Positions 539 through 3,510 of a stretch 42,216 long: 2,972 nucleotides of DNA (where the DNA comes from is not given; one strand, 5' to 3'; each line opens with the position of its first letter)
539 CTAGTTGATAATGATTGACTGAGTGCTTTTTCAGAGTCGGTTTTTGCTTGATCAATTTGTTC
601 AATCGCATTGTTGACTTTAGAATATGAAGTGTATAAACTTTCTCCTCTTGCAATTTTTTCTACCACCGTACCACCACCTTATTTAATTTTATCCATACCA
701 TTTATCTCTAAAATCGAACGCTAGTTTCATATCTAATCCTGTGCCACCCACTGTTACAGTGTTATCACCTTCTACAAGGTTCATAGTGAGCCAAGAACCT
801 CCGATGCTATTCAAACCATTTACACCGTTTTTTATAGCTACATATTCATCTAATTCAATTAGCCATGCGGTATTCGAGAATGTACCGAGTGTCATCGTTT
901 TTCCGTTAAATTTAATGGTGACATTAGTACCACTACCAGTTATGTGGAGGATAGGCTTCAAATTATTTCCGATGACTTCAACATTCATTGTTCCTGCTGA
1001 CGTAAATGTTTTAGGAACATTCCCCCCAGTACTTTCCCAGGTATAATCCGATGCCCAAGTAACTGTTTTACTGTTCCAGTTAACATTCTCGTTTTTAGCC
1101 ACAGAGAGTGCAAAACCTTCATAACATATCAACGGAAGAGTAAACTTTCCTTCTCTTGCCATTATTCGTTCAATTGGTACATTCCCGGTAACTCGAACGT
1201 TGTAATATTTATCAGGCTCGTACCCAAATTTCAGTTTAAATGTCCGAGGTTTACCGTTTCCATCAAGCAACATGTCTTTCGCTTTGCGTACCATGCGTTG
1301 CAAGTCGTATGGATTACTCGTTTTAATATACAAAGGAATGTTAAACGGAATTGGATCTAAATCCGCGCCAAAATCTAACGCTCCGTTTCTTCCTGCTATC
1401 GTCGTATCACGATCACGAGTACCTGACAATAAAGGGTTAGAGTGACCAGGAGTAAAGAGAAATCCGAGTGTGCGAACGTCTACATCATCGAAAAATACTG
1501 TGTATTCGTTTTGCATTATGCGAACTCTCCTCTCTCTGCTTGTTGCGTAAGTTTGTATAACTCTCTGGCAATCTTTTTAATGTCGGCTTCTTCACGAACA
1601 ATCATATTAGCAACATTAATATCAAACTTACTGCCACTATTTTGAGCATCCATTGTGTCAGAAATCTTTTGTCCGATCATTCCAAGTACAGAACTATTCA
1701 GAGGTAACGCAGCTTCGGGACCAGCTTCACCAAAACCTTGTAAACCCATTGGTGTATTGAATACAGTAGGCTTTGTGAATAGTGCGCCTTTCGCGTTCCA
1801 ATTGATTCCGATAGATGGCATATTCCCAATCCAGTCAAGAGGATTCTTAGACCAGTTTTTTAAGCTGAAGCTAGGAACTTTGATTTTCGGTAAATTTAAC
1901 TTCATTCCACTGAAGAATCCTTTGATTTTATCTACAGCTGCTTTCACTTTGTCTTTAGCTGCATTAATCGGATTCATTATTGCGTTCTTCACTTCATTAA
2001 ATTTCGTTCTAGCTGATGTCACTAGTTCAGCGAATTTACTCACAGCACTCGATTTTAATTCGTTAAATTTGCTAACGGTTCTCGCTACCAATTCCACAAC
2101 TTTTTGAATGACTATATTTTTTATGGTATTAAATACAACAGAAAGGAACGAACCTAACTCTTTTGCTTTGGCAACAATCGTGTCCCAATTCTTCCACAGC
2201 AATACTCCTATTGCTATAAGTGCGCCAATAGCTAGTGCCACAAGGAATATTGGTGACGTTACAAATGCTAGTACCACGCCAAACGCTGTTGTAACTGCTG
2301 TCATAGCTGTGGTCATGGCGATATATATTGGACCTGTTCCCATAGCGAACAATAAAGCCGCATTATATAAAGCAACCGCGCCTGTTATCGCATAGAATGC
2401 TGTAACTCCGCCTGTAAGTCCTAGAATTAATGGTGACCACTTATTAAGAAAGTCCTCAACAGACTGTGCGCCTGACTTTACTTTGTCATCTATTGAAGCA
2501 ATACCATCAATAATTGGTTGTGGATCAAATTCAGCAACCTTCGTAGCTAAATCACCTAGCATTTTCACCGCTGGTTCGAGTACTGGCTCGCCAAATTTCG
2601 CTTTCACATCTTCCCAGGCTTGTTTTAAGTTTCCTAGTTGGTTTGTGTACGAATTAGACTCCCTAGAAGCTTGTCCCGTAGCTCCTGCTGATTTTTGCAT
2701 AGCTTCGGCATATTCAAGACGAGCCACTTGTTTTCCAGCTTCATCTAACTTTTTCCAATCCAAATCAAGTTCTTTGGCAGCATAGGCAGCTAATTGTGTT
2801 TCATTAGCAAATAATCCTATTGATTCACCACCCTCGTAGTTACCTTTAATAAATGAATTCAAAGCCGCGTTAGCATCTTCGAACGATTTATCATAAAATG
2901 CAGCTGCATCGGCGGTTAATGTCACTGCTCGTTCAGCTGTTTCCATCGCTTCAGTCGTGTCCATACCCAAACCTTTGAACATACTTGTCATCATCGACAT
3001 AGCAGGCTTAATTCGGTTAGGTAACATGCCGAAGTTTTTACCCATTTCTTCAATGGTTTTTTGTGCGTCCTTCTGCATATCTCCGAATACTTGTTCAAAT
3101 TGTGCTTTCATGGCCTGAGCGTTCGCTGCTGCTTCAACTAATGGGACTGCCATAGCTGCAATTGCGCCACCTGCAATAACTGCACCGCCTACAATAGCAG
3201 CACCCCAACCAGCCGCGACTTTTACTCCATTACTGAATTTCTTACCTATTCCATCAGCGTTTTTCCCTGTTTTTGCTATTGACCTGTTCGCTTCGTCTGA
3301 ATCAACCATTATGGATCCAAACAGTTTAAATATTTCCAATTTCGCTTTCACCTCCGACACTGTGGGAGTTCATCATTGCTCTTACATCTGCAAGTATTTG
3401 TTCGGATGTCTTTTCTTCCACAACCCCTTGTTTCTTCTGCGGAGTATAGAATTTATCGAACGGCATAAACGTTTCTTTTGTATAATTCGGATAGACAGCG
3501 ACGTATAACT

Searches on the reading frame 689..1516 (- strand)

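Call 81: search_protein_families(library=phrogs, proteins=[window:689-1516:-], max_evalue=0.00001)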
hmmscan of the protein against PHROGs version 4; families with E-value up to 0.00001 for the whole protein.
window:689-1516:- (275 aa): 2 families
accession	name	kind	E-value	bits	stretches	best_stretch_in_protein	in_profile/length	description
phrog_33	-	tail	1.3e-27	98.2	1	6-274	38-280/651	distal tail protein Dit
phrog_202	-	tail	1.8e-14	54.5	1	5-182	21-181/523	distal tail protein Dit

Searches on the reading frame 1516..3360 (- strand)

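Call 81: search_protein_families(library=phrogs, proteins=[window:1516-3360:-], max_evalue=0.00001)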
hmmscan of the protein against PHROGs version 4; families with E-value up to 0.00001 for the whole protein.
window:1516-3360:- (614 aa): 16 families
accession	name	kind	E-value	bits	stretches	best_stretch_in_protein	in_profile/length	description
phrog_991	-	tail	1.1e-56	193.3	1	22-608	237-917/1966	tail length tape measure protein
phrog_58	-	tail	7.5e-44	151.5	2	20-401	290-658/1544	tail length tape measure protein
phrog_17020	-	unknown function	1.7e-35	123.9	1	401-600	129-330/353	-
phrog_28958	-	unknown function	4.1e-35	122.7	1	406-582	12-193/295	-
phrog_38258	-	unknown function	3.1e-23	83.3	1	395-562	260-424/427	-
phrog_1535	-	tail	6.7e-22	78.5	2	260-485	759-982/1152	tail length tape measure protein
phrog_1272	-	tail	6.3e-19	68.2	1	217-401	510-685/1606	tail length tape measure protein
phrog_3981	-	tail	2.5e-17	64.2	1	21-484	15-414/584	tail length tape measure protein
phrog_28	-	tail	3.9e-15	56.5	1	76-613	409-769/1228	tail length tape measure protein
phrog_8462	-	tail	1.9e-13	51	1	232-488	215-431/672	tail length tape measure protein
phrog_1533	-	tail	1.2e-10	40.6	1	216-398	503-678/1688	tail length tape measure protein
phrog_5218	-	unknown function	5.7e-10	39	1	182-483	468-749/1599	-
phrog_3336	-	tail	5.9e-09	36.1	1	329-485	300-467/1051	tail length tape measure protein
phrog_7972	-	unknown function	1.4e-07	31.8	1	258-472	319-534/687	-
phrog_1293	-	tail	2.4e-07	30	1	135-480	402-704/1424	tail length tape measure protein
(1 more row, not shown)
